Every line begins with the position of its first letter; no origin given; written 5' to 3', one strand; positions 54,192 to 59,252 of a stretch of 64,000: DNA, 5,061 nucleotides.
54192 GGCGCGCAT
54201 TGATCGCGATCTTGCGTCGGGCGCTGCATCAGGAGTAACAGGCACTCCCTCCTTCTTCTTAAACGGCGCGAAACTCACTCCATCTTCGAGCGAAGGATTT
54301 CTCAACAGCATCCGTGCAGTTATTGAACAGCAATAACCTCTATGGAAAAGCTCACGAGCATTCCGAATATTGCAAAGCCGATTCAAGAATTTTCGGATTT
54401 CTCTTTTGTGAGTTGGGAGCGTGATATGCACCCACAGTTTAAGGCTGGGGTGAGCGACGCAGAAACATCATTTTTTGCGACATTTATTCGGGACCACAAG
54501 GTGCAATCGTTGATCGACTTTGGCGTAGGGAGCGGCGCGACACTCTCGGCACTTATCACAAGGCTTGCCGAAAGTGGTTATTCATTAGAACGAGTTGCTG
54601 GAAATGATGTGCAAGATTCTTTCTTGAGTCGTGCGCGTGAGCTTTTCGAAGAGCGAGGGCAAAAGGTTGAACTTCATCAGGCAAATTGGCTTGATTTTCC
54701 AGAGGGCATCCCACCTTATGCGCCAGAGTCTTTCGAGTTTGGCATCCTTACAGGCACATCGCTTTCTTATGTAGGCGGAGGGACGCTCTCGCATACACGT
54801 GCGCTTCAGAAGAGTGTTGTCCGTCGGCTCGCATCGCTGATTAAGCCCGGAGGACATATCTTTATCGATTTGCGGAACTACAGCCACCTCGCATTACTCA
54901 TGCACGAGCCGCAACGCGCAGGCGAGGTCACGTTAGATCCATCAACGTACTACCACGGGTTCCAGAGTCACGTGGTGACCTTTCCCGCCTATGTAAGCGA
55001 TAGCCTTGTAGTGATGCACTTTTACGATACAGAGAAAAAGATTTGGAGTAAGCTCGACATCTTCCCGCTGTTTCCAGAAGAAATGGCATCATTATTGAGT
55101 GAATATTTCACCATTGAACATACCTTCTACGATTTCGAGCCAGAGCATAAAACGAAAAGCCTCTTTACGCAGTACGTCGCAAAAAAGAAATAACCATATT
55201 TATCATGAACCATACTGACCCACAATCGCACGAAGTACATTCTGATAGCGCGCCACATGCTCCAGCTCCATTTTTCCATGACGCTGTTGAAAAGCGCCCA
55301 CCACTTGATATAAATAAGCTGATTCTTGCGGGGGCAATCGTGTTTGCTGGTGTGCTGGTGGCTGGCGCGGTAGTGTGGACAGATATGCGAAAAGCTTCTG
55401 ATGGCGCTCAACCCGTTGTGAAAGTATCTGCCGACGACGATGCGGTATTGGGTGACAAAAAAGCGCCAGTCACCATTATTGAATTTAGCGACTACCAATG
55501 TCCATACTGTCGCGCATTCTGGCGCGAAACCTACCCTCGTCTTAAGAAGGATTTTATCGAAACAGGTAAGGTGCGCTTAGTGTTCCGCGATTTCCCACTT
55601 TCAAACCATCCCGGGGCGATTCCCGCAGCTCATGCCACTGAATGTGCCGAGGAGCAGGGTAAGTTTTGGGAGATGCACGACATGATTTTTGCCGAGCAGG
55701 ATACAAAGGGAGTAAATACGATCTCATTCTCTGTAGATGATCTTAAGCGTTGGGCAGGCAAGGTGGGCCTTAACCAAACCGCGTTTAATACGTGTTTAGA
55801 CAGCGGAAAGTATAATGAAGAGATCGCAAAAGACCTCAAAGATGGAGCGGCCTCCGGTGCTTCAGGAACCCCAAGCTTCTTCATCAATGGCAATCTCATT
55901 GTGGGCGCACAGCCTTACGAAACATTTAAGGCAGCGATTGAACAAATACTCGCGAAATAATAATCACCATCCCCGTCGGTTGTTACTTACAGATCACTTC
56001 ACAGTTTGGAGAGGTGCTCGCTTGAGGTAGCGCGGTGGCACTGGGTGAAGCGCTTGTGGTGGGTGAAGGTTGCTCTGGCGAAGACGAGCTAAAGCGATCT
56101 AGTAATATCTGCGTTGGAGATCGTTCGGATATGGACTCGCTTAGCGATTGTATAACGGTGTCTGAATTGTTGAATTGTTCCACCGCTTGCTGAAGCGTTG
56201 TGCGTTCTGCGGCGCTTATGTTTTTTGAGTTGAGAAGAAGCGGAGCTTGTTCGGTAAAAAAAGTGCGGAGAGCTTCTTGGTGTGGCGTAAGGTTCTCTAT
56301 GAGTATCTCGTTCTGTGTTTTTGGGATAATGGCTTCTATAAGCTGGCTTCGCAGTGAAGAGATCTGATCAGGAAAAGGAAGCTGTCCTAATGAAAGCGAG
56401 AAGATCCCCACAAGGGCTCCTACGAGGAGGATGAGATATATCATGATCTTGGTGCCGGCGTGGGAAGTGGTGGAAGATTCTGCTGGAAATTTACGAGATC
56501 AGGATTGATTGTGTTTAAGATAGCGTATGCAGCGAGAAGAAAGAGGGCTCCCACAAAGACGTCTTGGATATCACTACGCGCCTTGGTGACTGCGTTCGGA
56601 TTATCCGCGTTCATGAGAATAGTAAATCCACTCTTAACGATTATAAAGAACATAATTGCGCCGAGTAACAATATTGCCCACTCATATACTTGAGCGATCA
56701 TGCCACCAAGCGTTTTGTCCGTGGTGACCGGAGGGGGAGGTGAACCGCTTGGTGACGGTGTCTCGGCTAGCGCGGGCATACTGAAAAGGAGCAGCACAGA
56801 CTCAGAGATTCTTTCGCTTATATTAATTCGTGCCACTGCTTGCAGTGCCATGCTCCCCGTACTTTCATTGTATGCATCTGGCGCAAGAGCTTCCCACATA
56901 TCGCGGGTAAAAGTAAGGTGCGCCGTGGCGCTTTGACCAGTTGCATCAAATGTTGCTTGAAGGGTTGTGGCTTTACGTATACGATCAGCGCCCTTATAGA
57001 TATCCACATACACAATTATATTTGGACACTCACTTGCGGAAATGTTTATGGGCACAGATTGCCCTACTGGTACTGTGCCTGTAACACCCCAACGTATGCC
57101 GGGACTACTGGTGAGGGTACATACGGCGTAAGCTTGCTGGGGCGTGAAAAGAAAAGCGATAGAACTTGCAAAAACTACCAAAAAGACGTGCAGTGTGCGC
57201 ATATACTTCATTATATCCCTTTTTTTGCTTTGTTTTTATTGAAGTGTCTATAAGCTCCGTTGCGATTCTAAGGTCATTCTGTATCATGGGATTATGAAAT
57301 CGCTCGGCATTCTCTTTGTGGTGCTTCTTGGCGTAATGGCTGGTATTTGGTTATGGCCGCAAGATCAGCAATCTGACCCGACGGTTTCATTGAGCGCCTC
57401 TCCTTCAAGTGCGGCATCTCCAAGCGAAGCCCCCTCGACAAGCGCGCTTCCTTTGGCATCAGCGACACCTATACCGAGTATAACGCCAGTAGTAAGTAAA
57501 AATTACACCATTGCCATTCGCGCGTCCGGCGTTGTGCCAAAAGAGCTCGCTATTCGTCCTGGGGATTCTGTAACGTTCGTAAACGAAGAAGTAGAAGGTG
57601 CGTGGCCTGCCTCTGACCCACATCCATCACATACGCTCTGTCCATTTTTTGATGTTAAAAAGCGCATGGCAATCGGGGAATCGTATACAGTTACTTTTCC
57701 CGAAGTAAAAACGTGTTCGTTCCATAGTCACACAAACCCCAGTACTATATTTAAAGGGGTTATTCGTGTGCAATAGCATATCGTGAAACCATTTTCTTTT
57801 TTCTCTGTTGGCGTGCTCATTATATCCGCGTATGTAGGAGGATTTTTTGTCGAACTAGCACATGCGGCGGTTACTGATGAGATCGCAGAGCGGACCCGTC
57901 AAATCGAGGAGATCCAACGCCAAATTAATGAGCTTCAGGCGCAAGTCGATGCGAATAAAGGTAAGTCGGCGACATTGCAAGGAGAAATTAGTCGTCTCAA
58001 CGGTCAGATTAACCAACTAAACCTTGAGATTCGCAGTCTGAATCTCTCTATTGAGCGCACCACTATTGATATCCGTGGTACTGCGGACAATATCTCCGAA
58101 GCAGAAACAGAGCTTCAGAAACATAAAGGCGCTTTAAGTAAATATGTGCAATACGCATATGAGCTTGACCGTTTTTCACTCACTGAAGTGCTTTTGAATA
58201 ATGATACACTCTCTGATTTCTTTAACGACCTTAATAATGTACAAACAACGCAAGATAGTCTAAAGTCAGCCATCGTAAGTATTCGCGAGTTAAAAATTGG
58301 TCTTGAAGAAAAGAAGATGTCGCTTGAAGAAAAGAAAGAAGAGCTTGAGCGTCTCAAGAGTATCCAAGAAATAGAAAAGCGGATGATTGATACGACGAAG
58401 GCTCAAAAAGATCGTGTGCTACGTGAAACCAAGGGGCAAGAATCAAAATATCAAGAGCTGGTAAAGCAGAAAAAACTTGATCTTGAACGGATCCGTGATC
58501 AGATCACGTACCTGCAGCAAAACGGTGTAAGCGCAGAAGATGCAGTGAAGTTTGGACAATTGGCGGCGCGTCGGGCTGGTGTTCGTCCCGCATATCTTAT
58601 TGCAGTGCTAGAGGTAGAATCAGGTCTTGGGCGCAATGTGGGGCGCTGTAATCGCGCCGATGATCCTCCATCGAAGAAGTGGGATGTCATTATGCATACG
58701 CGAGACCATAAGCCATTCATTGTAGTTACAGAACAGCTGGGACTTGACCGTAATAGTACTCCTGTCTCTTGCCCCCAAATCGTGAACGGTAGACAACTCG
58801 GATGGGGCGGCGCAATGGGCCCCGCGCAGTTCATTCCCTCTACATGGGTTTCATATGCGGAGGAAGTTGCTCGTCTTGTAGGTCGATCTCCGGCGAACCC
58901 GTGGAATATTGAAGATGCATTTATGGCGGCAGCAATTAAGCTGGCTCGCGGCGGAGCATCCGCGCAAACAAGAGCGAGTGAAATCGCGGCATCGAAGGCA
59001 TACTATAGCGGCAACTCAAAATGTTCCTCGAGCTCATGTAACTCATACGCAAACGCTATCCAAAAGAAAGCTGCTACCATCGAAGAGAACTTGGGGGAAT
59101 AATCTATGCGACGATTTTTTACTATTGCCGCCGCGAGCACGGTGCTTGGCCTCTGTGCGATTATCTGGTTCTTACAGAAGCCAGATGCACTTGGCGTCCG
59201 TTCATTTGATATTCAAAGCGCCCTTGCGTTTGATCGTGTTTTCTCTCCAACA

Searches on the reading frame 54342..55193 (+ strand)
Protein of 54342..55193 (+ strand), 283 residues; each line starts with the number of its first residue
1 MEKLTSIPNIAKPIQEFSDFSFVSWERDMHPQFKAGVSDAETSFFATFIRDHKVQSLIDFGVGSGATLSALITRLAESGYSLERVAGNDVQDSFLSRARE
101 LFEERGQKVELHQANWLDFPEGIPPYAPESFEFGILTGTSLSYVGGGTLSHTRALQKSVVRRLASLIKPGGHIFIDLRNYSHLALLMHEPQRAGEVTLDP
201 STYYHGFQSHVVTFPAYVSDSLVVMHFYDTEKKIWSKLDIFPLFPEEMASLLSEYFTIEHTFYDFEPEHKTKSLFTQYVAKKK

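Call 36: find_encoding_contigs(protein=window:54342-55193:+, flank=10000, max_places=1)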
Protein window:54342-55193:+ (283 aa): 6 contigs read that carry it; 1 place shown.
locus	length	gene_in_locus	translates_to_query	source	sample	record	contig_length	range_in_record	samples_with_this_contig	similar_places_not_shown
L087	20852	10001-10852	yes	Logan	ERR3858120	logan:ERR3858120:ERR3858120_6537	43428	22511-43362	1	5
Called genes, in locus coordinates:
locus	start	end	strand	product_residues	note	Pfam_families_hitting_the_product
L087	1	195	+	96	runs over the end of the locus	-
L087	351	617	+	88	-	-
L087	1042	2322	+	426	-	PF00270:DEAD, PF04851:ResIII, PF00271:Helicase_C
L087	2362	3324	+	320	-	PF01018:GTP1_OBG, PF01926:MMR_HSR1, PF02421:FeoB_N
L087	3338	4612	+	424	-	PF00675:Peptidase_M16, PF05193:Peptidase_M16_C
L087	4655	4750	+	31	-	-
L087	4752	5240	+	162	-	PF23951:DUF7282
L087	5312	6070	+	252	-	-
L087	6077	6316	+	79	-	-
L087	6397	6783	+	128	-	PF01641:SelR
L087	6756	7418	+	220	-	-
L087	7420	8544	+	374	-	PF07907:YibE_F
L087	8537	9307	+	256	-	PF13529:Peptidase_C39_2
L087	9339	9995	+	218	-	PF13462:Thioredoxin_4, PF01323:DSBA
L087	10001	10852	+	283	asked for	PF13847:Methyltransf_31 (weak), PF08242:Methyltransf_12 (faint), PF13649:Methyltransf_25 (weak)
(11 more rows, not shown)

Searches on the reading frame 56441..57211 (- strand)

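Call 77: search_protein_families(library=pfam, proteins=[window:56441-57211:-], max_evalue=0.05)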
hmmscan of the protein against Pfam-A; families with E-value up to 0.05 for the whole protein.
window:56441-57211:- (256 aa): 2 families
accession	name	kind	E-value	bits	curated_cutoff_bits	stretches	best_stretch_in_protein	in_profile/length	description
PF18895.5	T4SS_pilin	-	4.1e-05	24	26.6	1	165-235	2-71/71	Type IV secretion system pilin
PF11204.13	DUF2985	-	0.027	15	22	0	167-229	5-62/78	Protein of unknown function (DUF2985)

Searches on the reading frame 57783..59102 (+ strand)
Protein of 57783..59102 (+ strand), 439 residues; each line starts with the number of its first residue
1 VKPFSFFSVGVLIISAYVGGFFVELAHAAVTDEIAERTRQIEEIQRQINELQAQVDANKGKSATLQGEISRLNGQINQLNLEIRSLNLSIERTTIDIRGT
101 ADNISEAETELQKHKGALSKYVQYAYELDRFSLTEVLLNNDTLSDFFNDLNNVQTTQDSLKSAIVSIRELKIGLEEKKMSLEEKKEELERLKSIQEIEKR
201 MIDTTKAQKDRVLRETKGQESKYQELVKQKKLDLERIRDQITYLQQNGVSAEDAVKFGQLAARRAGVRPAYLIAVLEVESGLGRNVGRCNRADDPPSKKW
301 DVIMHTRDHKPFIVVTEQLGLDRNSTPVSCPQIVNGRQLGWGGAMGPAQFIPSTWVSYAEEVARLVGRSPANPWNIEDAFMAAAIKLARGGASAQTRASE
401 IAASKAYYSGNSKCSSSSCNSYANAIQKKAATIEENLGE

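Call 77: search_protein_families(library=pfam, proteins=[window:57783-59102:+], max_evalue=0.05)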
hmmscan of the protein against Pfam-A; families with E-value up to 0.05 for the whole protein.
window:57783-59102:+ (439 aa): 9 families
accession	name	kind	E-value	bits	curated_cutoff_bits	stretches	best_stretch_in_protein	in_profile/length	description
PF13406.11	SLT_2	-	2.5e-08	33.9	24.3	1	341-396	152-205/292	Transglycosylase SLT domain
PF14932.11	HAUS-augmin3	-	0.0035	17.3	29.4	1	28-202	83-254/260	HAUS augmin-like complex subunit 3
PF06785.16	UPF0242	-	0.0058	17.1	33.5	1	37-86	141-190/194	Uncharacterised protein family (UPF0242) N-terminus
PF01464.25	SLT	-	0.017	15.1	21.3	0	343-427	36-114/117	Transglycosylase SLT domain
PF18595.6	Nuf2_DHR10-like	-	0.021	15.3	28.4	1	30-87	41-98/117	Nuf2, DHR10-like domain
PF08614.16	ATG16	-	0.025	15.2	33.7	1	31-92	87-148/200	Autophagy protein 16 (ATG16)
PF24555.1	CC4_CEP85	-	0.026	15.4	27.3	1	34-86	18-70/85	Centrosomal protein of 85 kDa-like, CC4 coiled-coil domain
PF04048.20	Sec8_N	-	0.028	14.8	26.8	1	141-206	62-127/142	Exocyst complex component Sec8 N-terminal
PF10805.13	DUF2730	-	0.048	14.2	24.9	1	29-87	30-90/102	Protein of unknown function (DUF2730)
